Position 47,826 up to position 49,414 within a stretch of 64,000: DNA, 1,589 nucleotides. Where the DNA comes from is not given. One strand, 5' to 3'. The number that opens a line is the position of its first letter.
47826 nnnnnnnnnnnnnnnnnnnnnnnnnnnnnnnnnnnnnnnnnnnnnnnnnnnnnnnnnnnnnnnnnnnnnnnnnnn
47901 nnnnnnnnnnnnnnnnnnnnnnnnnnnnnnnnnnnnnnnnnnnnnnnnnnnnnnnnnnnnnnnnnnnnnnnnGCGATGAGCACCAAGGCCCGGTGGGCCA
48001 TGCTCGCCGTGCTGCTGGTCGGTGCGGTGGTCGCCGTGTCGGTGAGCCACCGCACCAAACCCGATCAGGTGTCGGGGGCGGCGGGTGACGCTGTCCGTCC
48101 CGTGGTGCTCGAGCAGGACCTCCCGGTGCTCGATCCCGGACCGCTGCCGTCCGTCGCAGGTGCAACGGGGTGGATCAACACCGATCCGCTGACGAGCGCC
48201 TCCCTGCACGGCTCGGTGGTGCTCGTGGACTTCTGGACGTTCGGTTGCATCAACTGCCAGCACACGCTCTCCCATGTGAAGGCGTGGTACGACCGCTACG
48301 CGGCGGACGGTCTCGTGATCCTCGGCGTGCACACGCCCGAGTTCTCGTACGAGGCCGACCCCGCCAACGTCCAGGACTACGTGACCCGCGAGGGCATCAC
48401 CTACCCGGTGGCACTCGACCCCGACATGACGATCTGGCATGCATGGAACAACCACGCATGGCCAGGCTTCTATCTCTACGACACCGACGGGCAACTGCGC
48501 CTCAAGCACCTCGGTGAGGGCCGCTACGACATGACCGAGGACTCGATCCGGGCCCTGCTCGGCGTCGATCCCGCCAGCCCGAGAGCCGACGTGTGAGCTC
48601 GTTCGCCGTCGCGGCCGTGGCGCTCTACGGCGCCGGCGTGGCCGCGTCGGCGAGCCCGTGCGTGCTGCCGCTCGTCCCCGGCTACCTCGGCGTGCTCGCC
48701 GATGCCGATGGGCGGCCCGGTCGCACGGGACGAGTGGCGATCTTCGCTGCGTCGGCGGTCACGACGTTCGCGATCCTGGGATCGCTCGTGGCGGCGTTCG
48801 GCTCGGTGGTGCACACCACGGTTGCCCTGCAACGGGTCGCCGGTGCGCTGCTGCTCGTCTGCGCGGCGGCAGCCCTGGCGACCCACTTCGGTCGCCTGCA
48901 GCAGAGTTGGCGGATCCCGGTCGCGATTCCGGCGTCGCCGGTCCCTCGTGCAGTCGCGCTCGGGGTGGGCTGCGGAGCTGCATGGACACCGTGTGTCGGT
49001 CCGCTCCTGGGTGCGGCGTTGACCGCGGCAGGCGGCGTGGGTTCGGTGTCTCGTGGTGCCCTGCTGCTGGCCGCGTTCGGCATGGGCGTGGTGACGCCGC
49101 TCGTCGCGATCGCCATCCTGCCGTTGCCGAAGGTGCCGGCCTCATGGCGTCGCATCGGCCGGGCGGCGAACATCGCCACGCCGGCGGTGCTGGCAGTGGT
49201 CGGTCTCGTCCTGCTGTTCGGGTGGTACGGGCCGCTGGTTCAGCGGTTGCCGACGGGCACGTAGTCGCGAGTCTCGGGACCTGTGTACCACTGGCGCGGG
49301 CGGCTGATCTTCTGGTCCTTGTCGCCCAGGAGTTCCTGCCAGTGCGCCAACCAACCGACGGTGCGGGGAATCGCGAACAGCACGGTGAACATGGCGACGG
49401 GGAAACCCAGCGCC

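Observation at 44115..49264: Divergent envelope redox locus: two-component system + membrane-anchored Mo-enzyme facing a Met-rich lipoprotein-thioredoxin-CcdA operon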

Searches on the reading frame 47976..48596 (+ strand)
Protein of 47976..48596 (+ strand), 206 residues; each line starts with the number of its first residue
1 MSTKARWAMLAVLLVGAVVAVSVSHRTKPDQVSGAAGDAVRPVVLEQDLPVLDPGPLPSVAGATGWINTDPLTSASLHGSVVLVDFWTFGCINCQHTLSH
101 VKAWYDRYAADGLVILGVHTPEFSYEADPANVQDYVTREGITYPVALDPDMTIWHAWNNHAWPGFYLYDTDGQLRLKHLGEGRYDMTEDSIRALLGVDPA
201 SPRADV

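Call 3: search_protein_families(library=pfam, proteins=[window:47976-48596:+], max_evalue=0.01)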
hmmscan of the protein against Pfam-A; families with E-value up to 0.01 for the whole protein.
window:47976-48596:+ (206 aa): 3 families
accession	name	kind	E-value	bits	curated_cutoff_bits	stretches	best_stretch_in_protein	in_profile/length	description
PF00578.27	AhpC-TSA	-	2.5e-10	40.8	26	1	72-175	18-122/124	AhpC/TSA family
PF08534.16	Redoxin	-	7.7e-07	29.4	26.6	1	73-193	22-146/148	Redoxin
PF13905.12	Thioredoxin_8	-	2.1e-06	28.4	27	1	79-173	1-93/94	Thioredoxin-like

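Call 5: search_protein_families(library=ncbifam, proteins=[window:47976-48596:+], max_evalue=0.01)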
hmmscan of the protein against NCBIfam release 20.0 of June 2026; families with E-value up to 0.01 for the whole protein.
window:47976-48596:+ (206 aa): 7 families
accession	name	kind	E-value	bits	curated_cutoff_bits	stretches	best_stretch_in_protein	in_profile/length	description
NF002854.0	PRK03147.1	subfamily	1.2e-12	48.1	170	1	75-189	58-167/176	thiol-disulfide oxidoreductase ResA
NF041202.1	StoA_CxxC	exception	2e-09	37.5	210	1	79-181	52-151/163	endospore biogenesis thiol-disulfide oxidoreductase StoA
NF010625.0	PRK14018.1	equivalog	1e-05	24.3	522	1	82-176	59-154/521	bifunctional peptide-methionine (S)-S-oxide reductase MsrA/peptide-methionine (R)-S-oxide reductase MsrB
NF033782.1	lipoprot_Omp28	subfamily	0.00015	21.1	150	1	78-143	37-101/264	Omp28 family outer membrane lipoprotein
NF040769.1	SelL_rel_redox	subfamily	0.00042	20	120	1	80-156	26-97/173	SelL-related redox protein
TIGR00385.1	dsbE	subfamily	0.00054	19.6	123.15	1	75-183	59-159/173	DsbE family thiol:disulfide interchange protein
NF047697.1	ThioredTrxAClost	equivalog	0.0012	19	140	1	80-109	18-47/105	thioredoxin TrxA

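Call 18: search_solved_structures(query=window:47976-48596:+, max_evalue=0.001, show_alignments=2)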
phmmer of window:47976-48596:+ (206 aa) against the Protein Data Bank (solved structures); distinct sequences matched with E-value up to 0.001: 25.
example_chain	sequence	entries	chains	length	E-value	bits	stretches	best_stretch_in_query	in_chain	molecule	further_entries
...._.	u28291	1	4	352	4.7e-40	140.7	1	55-196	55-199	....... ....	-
5cyy_A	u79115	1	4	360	5e-40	140.6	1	55-196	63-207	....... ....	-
7djj_A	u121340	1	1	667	2.3e-21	79.6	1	58-195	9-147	Protein SUPPRESSOR OF QUENCHING 1, chloroplastic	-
7djk_A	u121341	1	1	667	5.7e-19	71.8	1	58-195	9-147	Protein SUPPRESSOR OF QUENCHING 1, chloroplastic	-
6gc1_A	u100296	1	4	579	1.7e-18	70.2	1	58-185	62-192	NHL repeat-containing protein 2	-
2b5x_A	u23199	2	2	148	2.2e-18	69.8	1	56-194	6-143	YkuV protein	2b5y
4nmu_A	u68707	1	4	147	8.9e-08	35.2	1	76-189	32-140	Thiol-disulfide oxidoreductase ResA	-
3or5_A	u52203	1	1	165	9.7e-07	31.8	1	54-160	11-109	Thiol:disulfide interchange protein, thioredoxin family protein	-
3erw_A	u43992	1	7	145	2e-06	30.8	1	78-180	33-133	Sporulation thiol-disulfide oxidoreductase A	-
3eyt_A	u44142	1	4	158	2.5e-06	30.5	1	66-196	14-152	uncharacterized protein SPOA0173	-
2l5o_A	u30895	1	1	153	2.5e-06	30.5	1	71-184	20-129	Putative thioredoxin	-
3gl3_A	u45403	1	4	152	2.6e-06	30.4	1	75-196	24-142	Putative Thiol:disulfide interchange protein DsbE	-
3c73_A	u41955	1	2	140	2.7e-06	30.4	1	74-176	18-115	Thiol-disulfide oxidoreductase resA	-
3c71_A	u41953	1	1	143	2.8e-06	30.3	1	74-176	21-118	Thiol-disulfide oxidoreductase resA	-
2h1b_A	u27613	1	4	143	7.3e-06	28.9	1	74-176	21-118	Thiol-disulfide oxidoreductase resA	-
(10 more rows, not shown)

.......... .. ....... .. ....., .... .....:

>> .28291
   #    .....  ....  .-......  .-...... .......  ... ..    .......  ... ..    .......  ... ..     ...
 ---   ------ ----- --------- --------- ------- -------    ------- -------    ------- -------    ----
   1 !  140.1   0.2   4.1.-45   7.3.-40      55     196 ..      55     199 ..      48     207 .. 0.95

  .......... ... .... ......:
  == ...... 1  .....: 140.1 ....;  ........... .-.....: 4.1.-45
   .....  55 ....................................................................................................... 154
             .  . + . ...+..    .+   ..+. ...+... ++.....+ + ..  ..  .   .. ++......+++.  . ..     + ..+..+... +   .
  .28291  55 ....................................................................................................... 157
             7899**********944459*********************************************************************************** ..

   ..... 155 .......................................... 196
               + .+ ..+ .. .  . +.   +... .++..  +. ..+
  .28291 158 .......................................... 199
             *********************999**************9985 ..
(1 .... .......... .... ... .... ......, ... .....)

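Call 24: find_related_loci(query=window:47976-48596:+, collection=metagenome_contigs, flank=7000)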
Query window:47976-48596:+ (206 aa) in metagenome_contigs; peptide patterns used: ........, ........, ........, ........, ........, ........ (x = any residue, [..] = any of these).
271 stretches matched a pattern; 137 encode a relative of the query (tblastn E <= 1e-3); the best 80 are kept; 80 distinct loci.
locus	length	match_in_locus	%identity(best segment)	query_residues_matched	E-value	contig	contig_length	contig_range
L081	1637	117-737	62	1-206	6e-90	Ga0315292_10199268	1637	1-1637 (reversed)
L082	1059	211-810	57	1-206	8e-75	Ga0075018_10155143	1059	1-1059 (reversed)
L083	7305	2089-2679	55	7-205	8e-68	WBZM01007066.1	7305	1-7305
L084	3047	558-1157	55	1-206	3e-67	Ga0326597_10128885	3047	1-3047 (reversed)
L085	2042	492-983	60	41-206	6e-68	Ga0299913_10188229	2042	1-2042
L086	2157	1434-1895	63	48-204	6e-66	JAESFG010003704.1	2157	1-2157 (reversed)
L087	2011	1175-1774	52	1-206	7e-64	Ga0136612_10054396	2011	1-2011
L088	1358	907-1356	62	48-192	1e-63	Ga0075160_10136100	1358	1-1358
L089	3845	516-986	56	39-195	6e-56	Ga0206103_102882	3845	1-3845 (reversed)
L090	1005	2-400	62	72-204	1e-59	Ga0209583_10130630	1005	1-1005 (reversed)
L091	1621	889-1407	49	22-196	5e-57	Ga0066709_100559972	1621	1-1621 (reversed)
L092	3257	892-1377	53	40-200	5e-55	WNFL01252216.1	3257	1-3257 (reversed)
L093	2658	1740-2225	53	40-200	3e-55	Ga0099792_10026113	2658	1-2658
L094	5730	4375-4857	53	43-202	4e-54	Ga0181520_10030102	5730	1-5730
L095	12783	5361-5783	57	55-195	4e-54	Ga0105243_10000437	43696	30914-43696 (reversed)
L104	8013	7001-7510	47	20-196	6e-51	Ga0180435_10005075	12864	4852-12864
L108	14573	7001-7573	45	8-195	2e-50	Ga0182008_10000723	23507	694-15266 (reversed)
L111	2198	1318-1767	49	46-195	6e-50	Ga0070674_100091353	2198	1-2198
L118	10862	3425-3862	52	48-195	3e-49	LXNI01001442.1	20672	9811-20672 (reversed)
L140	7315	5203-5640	49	48-195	7e-47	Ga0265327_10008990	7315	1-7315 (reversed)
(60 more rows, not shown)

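Call 35: search_protein_families(library=pfam, proteins=[L108:5206-6624:+, L108:6722-6973:+, L108:7004-7606:+, L108:7664-8563:+, L108:8681-9661:+, L108:4406-5131:-, L140:2518-4626:+, L084:1-555:+, L104:7581-8012:+], max_evalue=0.001)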
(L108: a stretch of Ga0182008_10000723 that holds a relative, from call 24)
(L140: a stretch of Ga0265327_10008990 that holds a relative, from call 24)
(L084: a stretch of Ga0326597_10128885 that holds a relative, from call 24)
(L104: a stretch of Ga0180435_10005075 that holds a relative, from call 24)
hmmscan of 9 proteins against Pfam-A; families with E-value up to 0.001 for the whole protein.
L108:5206-6624:+ (472 aa): 1 family
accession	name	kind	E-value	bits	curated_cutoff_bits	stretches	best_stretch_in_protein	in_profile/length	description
PF00174.25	Oxidored_molyb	-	2.6e-30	105.7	24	1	320-461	6-169/169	Oxidoreductase molybdopterin binding domain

L108:6722-6973:+ (83 aa): 0 families

L108:7004-7606:+ (200 aa): 3 families
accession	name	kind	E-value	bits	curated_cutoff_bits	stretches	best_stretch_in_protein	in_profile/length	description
PF00578.27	AhpC-TSA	-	5.3e-13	49.4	26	1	68-171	19-123/124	AhpC/TSA family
PF08534.16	Redoxin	-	3.2e-10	40.4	26.6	1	68-176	22-135/148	Redoxin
PF13905.12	Thioredoxin_8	-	1.4e-09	38.6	27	1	74-169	1-94/94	Thioredoxin-like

L108:7664-8563:+ (299 aa): 0 families

L108:8681-9661:+ (326 aa): 0 families

L108:4406-5131:- (241 aa): 2 families
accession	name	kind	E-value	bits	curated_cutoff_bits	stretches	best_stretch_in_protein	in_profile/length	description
PF00486.34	Trans_reg_C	-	2.4e-29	101.7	26.2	1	155-231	1-77/77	Transcriptional regulatory protein, C terminal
PF00072.30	Response_reg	-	1.1e-26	93.7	30.2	1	7-117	1-111/111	Response regulator receiver domain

L140:2518-4626:+ (702 aa): 1 family
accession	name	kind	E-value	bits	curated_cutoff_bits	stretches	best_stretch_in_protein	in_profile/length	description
PF00174.25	Oxidored_molyb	-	1.2e-29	103.5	24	1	550-691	6-169/169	Oxidoreductase molybdopterin binding domain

L084:1-555:+ (184 aa): 2 families
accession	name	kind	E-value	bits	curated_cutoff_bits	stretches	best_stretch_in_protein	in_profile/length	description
PF00174.25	Oxidored_molyb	-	9.3e-16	58.3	24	1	2-63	111-169/169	Oxidoreductase molybdopterin binding domain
PF17957.7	Big_7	-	0.00025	22.1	24.1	1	79-151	4-70/70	Bacterial Ig domain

L104:7581-8012:+ (144 aa): 0 families

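Call 40: search_protein_families(library=ncbifam, proteins=[L111:544-1800:+, L095:4560-6323:+, L118:3086-4414:+], max_evalue=0.001)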
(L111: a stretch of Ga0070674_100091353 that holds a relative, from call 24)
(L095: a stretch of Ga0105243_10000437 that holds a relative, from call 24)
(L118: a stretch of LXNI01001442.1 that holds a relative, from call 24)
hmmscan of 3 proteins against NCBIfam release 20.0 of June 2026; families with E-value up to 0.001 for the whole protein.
L111:544-1800:+ (418 aa): 9 families
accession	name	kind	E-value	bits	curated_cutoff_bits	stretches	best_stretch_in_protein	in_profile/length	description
NF002854.0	PRK03147.1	subfamily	1.6e-17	64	170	1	280-399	50-164/176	thiol-disulfide oxidoreductase ResA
NF041202.1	StoA_CxxC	exception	2.3e-08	34.1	210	1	291-393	51-150/163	endospore biogenesis thiol-disulfide oxidoreductase StoA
NF010625.0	PRK14018.1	equivalog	1e-06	27.6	522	1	292-393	56-158/521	bifunctional peptide-methionine (S)-S-oxide reductase MsrA/peptide-methionine (R)-S-oxide reductase MsrB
NF047696.1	ThlDiSintTplARhiz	equivalog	4.5e-06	26.6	230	1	283-339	88-144/219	thiol:disulfide interchange protein TlpA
TIGR00385.1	dsbE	subfamily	2.5e-05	23.9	123.15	1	290-401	61-164/173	DsbE family thiol:disulfide interchange protein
NF047697.1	ThioredTrxAClost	equivalog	3e-05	24.2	140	1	293-324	18-49/105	thioredoxin TrxA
NF033782.1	lipoprot_Omp28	subfamily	0.00019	20.7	150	1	293-346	39-94/264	Omp28 family outer membrane lipoprotein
NF041054.1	WAxxUGC_long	equivalog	0.00026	20.4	300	1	282-387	94-194/354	ResA-like WAxxUGC motif-containing protein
NF011941.0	PRK15412.1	equivalog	0.00074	19.1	359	0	291-415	67-183/185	thiol:disulfide interchange protein DsbE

L095:4560-6323:+ (587 aa): 5 families
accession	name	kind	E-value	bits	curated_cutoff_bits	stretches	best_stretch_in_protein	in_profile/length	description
NF002854.0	PRK03147.1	subfamily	8.6e-16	58.3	170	1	288-407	58-172/176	thiol-disulfide oxidoreductase ResA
NF010625.0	PRK14018.1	equivalog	1e-08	34.1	522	1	291-409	55-174/521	bifunctional peptide-methionine (S)-S-oxide reductase MsrA/peptide-methionine (R)-S-oxide reductase MsrB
NF041202.1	StoA_CxxC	exception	9.2e-08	32.1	210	1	291-393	51-150/163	endospore biogenesis thiol-disulfide oxidoreductase StoA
NF047697.1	ThioredTrxAClost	equivalog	3.4e-05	24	140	1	293-323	18-48/105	thioredoxin TrxA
TIGR00385.1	dsbE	subfamily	0.00011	21.9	123.15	1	288-403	59-166/173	DsbE family thiol:disulfide interchange protein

L118:3086-4414:+ (442 aa): 4 families
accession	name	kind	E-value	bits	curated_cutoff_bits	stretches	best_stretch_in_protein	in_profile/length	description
NF002854.0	PRK03147.1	subfamily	1.1e-14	54.7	170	1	120-256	41-170/176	thiol-disulfide oxidoreductase ResA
NF041202.1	StoA_CxxC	exception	7.8e-07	29.1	210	1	142-245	51-151/163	endospore biogenesis thiol-disulfide oxidoreductase StoA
NF010625.0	PRK14018.1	equivalog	5.2e-06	25.2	522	1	142-267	55-177/521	bifunctional peptide-methionine (S)-S-oxide reductase MsrA/peptide-methionine (R)-S-oxide reductase MsrB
NF047697.1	ThioredTrxAClost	equivalog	0.00079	19.6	140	0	144-173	18-47/105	thioredoxin TrxA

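Call 42: search_protein_families(library=pfam, proteins=[L111:544-1800:+, L095:4560-6323:+, L118:3086-4414:+, L091:1-1425:+, L108:7649-8494:-, L108:8633-9913:-], max_evalue=0.001)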
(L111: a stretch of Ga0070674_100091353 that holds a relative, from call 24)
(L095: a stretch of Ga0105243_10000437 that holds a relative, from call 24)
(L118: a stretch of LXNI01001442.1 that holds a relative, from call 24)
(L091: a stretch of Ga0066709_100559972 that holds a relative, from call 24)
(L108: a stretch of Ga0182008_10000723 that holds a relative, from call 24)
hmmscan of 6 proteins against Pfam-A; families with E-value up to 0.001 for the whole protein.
L111:544-1800:+ (418 aa): 5 families
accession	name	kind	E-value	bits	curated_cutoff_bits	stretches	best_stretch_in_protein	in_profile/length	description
PF00578.27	AhpC-TSA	-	4.2e-13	49.8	26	1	284-389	17-123/124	AhpC/TSA family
PF08534.16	Redoxin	-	2.9e-11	43.8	26.6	1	283-396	19-137/148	Redoxin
PF13905.12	Thioredoxin_8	-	1.1e-08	35.7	27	1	292-387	1-94/94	Thioredoxin-like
PF13386.12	DsbD_2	-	0.00015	22.2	24.9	1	39-209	35-197/199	Cytochrome C biogenesis protein transmembrane region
PF02683.22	DsbD_TM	-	0.00086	19.1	27.1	0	4-191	4-192/219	Cytochrome C biogenesis protein transmembrane domain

L095:4560-6323:+ (587 aa): 4 families
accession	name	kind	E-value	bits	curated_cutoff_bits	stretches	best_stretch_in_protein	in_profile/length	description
PF17991.7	Thioredoxin_10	-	4.3e-46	157.4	27.1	1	439-587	1-142/142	Thioredoxin like C-terminal domain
PF00578.27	AhpC-TSA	-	2.5e-11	44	26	1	288-389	21-123/124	AhpC/TSA family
PF08534.16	Redoxin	-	3.2e-11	43.7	26.6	1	285-403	21-147/148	Redoxin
PF13905.12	Thioredoxin_8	-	2.7e-06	28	27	1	292-387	1-94/94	Thioredoxin-like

L118:3086-4414:+ (442 aa): 4 families
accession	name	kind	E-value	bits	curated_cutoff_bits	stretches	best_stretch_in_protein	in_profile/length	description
PF17991.7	Thioredoxin_10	-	4.4e-13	50.4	27.1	1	301-438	12-138/142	Thioredoxin like C-terminal domain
PF00578.27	AhpC-TSA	-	8.7e-10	39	26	1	121-240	5-123/124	AhpC/TSA family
PF08534.16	Redoxin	-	6e-09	36.3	26.6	1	121-247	6-137/148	Redoxin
PF13905.12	Thioredoxin_8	-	0.00031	21.5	27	1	143-238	1-94/94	Thioredoxin-like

L091:1-1425:+ (474 aa): 4 families
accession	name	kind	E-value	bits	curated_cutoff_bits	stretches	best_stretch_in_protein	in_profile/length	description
PF08534.16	Redoxin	-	3.5e-12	46.8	26.6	1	341-456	17-137/148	Redoxin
PF00578.27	AhpC-TSA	-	2.7e-11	43.9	26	1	342-449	15-123/124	AhpC/TSA family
PF13905.12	Thioredoxin_8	-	3.8e-07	30.8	27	1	352-447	1-94/94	Thioredoxin-like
PF02683.22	DsbD_TM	-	2.6e-06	27.3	27.1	1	61-272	2-215/219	Cytochrome C biogenesis protein transmembrane domain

L108:7649-8494:- (281 aa): 0 families

L108:8633-9913:- (426 aa): 1 family
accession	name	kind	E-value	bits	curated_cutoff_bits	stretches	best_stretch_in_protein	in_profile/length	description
PF07804.18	HipA_C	-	3.7e-22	79.5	30.5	1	188-349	3-165/213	HipA-like C-terminal domain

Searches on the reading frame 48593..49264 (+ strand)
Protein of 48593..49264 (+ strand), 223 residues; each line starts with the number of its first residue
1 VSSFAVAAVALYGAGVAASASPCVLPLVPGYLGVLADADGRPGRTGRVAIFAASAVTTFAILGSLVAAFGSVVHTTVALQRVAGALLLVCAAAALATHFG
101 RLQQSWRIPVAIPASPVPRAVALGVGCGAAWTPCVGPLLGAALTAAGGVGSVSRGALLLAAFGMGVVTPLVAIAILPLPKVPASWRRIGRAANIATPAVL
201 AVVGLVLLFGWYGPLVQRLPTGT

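Call 3: search_protein_families(library=pfam, proteins=[window:48593-49264:+], max_evalue=0.01)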
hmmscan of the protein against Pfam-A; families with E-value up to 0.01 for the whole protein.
window:48593-49264:+ (223 aa): 2 families
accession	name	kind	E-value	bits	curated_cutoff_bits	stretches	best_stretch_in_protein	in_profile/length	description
PF02683.22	DsbD_TM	-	3.6e-09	36.7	27.1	1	6-175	3-183/219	Cytochrome C biogenesis protein transmembrane domain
PF13386.12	DsbD_2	-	6.7e-08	33.1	24.9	1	40-176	27-173/199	Cytochrome C biogenesis protein transmembrane region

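Call 5: search_protein_families(library=ncbifam, proteins=[window:48593-49264:+], max_evalue=0.01)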
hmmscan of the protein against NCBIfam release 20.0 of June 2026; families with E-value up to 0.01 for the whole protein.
window:48593-49264:+ (223 aa): 3 families
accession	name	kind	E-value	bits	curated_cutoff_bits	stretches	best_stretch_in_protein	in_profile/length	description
NF045694.1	seleno_TsoB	exception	4.1e-05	21.9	805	1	7-176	184-358/572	rhodanese/DsbD fusion-like selenoprotein TsoB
TIGR04515.1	P450_rel_GT_act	subfamily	0.0004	19.9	343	1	61-199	166-264/386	P450-derived glycosyltransferase activator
NF001419.0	PRK00293.1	subfamily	0.00082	18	330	1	6-175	170-350/574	protein-disulfide reductase DsbD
